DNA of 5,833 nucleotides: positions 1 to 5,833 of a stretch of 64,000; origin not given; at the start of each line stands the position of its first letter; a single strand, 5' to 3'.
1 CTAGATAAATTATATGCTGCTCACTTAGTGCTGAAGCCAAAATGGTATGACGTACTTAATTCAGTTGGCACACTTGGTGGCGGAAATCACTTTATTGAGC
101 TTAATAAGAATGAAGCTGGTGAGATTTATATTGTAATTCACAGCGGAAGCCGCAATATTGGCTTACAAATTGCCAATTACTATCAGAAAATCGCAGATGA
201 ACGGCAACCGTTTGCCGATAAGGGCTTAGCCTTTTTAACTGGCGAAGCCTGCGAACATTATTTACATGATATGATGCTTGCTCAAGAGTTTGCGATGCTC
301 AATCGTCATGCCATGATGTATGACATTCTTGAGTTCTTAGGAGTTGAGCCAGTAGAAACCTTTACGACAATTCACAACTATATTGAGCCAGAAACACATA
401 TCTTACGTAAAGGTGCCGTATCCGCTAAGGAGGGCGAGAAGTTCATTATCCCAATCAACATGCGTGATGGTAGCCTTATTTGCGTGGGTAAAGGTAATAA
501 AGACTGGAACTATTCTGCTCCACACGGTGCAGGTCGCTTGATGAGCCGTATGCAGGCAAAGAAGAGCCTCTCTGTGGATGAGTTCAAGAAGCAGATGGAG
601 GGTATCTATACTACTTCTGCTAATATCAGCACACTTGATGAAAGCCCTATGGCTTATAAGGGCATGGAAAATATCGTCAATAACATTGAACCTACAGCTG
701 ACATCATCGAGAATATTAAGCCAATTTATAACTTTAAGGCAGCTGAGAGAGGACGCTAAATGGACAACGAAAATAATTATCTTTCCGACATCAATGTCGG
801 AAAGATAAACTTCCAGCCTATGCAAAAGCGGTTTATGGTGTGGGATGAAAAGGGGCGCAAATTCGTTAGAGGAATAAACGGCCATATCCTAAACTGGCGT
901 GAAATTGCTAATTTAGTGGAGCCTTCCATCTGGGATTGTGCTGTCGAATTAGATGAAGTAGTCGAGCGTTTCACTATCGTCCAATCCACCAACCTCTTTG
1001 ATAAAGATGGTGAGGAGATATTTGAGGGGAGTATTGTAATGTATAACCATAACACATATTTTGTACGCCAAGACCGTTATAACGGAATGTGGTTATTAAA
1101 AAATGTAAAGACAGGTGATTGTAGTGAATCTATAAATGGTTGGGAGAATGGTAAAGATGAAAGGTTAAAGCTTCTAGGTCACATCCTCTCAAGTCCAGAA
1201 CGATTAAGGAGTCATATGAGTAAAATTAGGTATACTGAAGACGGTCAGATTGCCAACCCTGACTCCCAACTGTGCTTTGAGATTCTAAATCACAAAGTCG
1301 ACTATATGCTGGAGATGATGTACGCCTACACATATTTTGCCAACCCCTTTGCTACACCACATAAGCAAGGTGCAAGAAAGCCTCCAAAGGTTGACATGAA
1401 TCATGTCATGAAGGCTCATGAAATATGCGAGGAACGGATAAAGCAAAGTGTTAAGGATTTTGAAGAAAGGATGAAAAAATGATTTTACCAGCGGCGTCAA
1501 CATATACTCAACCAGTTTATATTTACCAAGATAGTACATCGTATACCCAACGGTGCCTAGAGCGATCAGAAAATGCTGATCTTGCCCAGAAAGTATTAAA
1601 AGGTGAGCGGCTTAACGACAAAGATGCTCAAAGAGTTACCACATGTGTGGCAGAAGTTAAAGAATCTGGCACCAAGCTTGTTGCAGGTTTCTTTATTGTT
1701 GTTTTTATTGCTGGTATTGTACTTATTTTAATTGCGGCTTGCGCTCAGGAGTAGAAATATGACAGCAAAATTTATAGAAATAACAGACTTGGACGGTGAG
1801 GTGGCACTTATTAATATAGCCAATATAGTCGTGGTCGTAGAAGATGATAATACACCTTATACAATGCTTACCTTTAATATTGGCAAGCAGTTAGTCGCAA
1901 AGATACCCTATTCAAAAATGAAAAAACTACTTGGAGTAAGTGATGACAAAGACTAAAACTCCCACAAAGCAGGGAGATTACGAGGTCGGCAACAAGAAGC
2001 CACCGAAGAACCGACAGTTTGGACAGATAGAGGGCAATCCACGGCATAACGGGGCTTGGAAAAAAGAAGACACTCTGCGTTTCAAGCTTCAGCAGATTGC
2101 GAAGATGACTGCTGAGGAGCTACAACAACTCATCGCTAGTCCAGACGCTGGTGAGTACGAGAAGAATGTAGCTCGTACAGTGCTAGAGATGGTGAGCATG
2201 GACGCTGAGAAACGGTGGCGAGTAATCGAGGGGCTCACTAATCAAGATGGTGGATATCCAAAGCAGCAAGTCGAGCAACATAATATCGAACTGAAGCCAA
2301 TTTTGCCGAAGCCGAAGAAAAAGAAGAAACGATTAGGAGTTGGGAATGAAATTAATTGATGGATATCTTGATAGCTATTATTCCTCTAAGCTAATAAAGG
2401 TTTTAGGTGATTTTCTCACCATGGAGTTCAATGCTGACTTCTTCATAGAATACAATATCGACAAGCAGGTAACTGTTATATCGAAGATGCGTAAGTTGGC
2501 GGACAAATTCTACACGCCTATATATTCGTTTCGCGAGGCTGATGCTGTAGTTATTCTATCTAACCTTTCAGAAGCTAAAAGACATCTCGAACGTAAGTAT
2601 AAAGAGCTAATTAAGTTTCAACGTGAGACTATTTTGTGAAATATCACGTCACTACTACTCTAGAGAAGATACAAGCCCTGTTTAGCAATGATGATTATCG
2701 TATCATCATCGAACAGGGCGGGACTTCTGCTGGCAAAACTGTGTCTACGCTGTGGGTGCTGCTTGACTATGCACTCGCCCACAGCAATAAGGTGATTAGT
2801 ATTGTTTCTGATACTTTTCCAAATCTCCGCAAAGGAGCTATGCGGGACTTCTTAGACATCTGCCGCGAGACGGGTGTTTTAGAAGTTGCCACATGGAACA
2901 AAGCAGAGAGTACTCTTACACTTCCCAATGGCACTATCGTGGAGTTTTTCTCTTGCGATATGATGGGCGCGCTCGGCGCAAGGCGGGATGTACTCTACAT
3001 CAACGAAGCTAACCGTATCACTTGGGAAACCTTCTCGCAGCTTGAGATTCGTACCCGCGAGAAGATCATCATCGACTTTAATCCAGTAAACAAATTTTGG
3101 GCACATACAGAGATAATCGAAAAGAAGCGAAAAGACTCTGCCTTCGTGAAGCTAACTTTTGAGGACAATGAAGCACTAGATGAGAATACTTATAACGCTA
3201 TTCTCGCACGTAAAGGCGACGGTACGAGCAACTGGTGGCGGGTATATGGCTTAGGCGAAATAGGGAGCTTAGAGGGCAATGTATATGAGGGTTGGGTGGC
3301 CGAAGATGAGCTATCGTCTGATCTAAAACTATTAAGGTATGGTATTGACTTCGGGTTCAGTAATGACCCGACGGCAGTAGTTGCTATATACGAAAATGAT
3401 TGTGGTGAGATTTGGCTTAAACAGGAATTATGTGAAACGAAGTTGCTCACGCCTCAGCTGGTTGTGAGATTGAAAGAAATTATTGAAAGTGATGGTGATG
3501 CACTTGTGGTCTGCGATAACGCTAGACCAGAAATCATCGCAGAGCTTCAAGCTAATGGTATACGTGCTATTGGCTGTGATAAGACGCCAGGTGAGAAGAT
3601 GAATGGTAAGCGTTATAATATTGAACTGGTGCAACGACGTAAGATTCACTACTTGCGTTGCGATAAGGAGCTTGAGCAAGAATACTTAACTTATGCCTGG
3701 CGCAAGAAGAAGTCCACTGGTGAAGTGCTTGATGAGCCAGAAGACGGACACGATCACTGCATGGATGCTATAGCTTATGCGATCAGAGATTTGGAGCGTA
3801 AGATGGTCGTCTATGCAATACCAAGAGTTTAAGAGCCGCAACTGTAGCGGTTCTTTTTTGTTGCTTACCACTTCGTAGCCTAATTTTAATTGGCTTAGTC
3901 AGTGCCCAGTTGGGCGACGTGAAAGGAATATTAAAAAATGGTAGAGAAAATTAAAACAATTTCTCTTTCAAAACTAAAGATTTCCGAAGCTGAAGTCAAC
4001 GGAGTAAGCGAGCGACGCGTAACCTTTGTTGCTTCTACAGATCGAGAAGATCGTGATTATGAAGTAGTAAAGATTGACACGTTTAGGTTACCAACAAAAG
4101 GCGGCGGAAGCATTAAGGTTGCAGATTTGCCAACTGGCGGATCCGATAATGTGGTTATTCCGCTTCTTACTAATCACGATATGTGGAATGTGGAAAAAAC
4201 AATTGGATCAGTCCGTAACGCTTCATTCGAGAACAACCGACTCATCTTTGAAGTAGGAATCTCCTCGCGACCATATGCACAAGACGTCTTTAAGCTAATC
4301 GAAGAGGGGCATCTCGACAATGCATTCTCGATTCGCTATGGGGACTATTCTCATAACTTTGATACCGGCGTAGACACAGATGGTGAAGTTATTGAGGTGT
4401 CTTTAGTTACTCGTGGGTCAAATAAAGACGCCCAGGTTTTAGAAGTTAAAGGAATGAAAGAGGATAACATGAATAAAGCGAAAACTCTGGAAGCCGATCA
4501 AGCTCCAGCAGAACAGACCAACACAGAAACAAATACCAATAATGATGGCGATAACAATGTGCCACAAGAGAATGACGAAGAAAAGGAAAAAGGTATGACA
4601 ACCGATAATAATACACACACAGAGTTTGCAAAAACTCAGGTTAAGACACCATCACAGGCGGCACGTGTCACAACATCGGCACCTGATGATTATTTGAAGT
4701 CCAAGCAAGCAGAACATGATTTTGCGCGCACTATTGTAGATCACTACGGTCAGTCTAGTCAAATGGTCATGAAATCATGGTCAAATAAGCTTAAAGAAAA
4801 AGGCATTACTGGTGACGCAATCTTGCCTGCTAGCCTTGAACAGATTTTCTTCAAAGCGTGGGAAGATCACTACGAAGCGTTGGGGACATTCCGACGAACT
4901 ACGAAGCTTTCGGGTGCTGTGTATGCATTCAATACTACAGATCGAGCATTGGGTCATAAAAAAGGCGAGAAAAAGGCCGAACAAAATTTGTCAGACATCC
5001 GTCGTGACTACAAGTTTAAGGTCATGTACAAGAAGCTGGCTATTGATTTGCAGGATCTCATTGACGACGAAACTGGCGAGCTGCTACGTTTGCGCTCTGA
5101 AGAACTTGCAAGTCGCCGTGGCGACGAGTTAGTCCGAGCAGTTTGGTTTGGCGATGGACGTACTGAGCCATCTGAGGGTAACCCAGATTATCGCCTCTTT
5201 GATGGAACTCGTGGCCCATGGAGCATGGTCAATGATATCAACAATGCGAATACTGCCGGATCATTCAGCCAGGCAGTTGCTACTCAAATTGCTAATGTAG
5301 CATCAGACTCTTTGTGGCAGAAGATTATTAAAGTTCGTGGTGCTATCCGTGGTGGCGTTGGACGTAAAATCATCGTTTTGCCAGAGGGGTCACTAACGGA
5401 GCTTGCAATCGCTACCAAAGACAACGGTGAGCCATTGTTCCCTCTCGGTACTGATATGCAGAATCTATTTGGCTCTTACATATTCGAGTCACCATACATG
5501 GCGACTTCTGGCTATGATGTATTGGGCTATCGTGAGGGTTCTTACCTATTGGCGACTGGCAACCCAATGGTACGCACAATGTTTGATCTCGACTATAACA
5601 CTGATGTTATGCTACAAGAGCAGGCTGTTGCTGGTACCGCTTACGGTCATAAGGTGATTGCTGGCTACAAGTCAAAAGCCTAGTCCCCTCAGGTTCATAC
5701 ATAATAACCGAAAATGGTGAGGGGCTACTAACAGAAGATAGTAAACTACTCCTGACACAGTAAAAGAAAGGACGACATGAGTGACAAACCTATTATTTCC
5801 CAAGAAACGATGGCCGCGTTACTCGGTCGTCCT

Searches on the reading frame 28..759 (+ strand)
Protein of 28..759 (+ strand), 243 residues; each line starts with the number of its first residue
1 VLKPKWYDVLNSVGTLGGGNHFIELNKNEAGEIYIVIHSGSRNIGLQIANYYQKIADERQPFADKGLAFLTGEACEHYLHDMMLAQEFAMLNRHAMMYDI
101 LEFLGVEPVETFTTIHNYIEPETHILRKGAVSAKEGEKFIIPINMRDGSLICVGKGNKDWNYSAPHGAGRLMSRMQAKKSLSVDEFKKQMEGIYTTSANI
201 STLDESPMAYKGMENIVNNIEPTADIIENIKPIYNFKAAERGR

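Call 10: search_protein_families(library=pfam, proteins=[window:28-759:+], max_evalue=0.01)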
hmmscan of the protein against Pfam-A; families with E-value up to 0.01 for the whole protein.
window:28-759:+ (243 aa): 1 family
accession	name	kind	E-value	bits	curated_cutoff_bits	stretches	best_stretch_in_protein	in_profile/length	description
PF01139.22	RtcB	-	3.4e-52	178.6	27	1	11-237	145-425/426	tRNA-splicing ligase RtcB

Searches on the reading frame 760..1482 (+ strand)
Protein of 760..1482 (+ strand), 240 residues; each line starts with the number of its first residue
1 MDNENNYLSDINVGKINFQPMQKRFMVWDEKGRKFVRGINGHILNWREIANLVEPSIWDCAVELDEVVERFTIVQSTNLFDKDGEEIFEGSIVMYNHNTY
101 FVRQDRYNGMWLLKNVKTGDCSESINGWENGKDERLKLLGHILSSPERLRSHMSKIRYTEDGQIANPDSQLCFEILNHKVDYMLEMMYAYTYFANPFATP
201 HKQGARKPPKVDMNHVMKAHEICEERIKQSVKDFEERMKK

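Call 10: search_protein_families(library=pfam, proteins=[window:760-1482:+], max_evalue=0.01)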
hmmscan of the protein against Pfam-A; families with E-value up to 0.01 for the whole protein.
window:760-1482:+ (240 aa): 1 family
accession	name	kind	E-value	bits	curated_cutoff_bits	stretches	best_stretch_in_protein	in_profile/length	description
PF09643.15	YopX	-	1.3e-06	28.8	22.4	1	49-149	27-127/128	YopX protein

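Call 24: find_encoding_contigs(protein=window:760-1482:+, flank=10000, max_places=6)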
Protein window:760-1482:+ (240 aa): 23 contigs read that carry it; 4 places shown.
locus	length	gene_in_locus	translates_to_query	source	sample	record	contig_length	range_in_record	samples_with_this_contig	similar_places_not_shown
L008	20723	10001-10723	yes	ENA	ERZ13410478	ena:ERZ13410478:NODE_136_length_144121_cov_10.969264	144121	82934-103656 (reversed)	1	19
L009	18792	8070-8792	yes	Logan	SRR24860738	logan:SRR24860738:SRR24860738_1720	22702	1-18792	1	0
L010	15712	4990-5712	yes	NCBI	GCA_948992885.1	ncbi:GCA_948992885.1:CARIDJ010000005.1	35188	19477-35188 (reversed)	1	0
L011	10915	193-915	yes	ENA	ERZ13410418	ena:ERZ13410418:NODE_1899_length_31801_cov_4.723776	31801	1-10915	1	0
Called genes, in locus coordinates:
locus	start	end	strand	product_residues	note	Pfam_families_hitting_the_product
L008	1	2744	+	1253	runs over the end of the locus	PF02811:PHP, PF07733:DNA_pol3_alpha, PF17657:DNA_pol3_finger, PF14579:HHH_6, PF01336:tRNA_anti-codon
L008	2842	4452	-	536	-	PF09603:Fib_succ_major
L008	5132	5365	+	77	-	-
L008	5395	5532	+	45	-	-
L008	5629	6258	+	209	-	PF04404:ERF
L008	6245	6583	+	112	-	-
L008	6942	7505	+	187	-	PF07603:Lcl_C (weak), PF26707:DUF8237 (faint)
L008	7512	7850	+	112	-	-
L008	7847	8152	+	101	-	-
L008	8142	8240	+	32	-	-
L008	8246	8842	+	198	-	-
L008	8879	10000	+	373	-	PF01139:RtcB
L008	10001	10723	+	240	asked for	PF09643:YopX (weak)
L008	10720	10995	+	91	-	-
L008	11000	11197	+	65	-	-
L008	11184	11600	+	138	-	-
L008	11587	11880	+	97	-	-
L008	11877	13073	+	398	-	PF04466:Terminase_3, PF17288:Terminase_3C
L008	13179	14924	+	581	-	-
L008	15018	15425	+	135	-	-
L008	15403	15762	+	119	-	-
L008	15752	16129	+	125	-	-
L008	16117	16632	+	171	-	-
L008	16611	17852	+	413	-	-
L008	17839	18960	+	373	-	PF13306:LRR_5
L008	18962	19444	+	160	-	PF13306:LRR_5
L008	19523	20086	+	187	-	-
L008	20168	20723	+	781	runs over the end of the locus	PF04860:Phage_portal, PF04233:Phage_Mu_F (weak)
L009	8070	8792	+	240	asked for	PF09643:YopX (weak)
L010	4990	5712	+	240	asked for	PF09643:YopX (weak)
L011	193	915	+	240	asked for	PF09643:YopX (weak)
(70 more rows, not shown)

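Call 28: search_protein_families(library=pfam, proteins=[L008:2842-4452:-, L008:6942-7505:+], max_evalue=0.001)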
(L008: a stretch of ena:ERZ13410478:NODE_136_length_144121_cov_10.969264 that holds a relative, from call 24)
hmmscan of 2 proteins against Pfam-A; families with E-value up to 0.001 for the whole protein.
L008:2842-4452:- (536 aa): 1 family
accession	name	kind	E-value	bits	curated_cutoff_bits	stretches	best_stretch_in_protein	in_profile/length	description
PF09603.15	Fib_succ_major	-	8.2e-12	46.2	33.9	1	338-533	5-186/187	Fibrobacter succinogenes major domain (Fib_succ_major)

L008:6942-7505:+ (187 aa): 2 families
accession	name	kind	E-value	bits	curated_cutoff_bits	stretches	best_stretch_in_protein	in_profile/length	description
PF07603.17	Lcl_C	-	3.4e-07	31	34.9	1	69-182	19-116/117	Lcl C-terminal domain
PF09603.15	Fib_succ_major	-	3.2e-06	28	33.9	0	132-183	140-187/187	Fibrobacter succinogenes major domain (Fib_succ_major)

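Call 94: find_related_loci(query=L008:6942-7505:+, collection=viral_contigs, flank=8000)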
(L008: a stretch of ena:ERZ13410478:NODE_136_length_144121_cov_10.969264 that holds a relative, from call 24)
Query L008:6942-7505:+ (187 aa) in viral_contigs; peptide patterns used: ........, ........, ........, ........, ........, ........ (x = any residue, [..] = any of these).
35 stretches matched a pattern; 1 encode a relative of the query (tblastn E <= 1e-3); 1 distinct loci.
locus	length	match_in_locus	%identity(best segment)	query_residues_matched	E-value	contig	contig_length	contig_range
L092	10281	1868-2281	51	50-186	4e-41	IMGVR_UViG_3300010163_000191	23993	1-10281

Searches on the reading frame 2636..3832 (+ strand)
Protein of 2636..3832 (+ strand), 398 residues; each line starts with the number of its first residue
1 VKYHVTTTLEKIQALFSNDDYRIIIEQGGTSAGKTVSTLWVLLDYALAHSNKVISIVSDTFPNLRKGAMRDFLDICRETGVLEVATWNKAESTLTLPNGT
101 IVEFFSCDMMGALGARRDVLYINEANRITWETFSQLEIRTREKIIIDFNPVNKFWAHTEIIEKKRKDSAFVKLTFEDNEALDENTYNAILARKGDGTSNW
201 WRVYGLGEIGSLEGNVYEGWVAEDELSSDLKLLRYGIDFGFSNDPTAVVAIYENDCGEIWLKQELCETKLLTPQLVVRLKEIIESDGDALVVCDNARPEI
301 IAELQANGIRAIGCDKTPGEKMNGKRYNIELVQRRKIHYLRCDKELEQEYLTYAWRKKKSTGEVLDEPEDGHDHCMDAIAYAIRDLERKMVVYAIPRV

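Call 10: search_protein_families(library=pfam, proteins=[window:2636-3832:+], max_evalue=0.01)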
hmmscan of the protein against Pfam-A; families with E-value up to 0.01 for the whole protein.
window:2636-3832:+ (398 aa): 2 families
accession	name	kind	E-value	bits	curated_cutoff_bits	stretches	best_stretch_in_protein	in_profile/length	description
PF04466.19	Terminase_3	-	5.6e-13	49.3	23.2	1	22-208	3-201/201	Phage terminase large subunit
PF17288.8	Terminase_3C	-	1e-07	32.9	26.7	1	238-385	1-155/155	Terminase RNAseH like domain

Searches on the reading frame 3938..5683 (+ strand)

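Call 10: search_protein_families(library=pfam, proteins=[window:3938-5683:+], max_evalue=0.01)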
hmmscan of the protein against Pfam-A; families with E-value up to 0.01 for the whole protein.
window:3938-5683:+ (581 aa): 2 families
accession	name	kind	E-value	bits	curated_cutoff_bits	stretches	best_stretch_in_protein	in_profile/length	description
PF04586.22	Peptidase_S78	-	9.1e-05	23.1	21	1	73-176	51-160/165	Caudovirus prohead serine protease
PF13359.12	DDE_Tnp_4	-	0.0065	16.6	24.8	0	127-189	18-83/158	DDE superfamily endonuclease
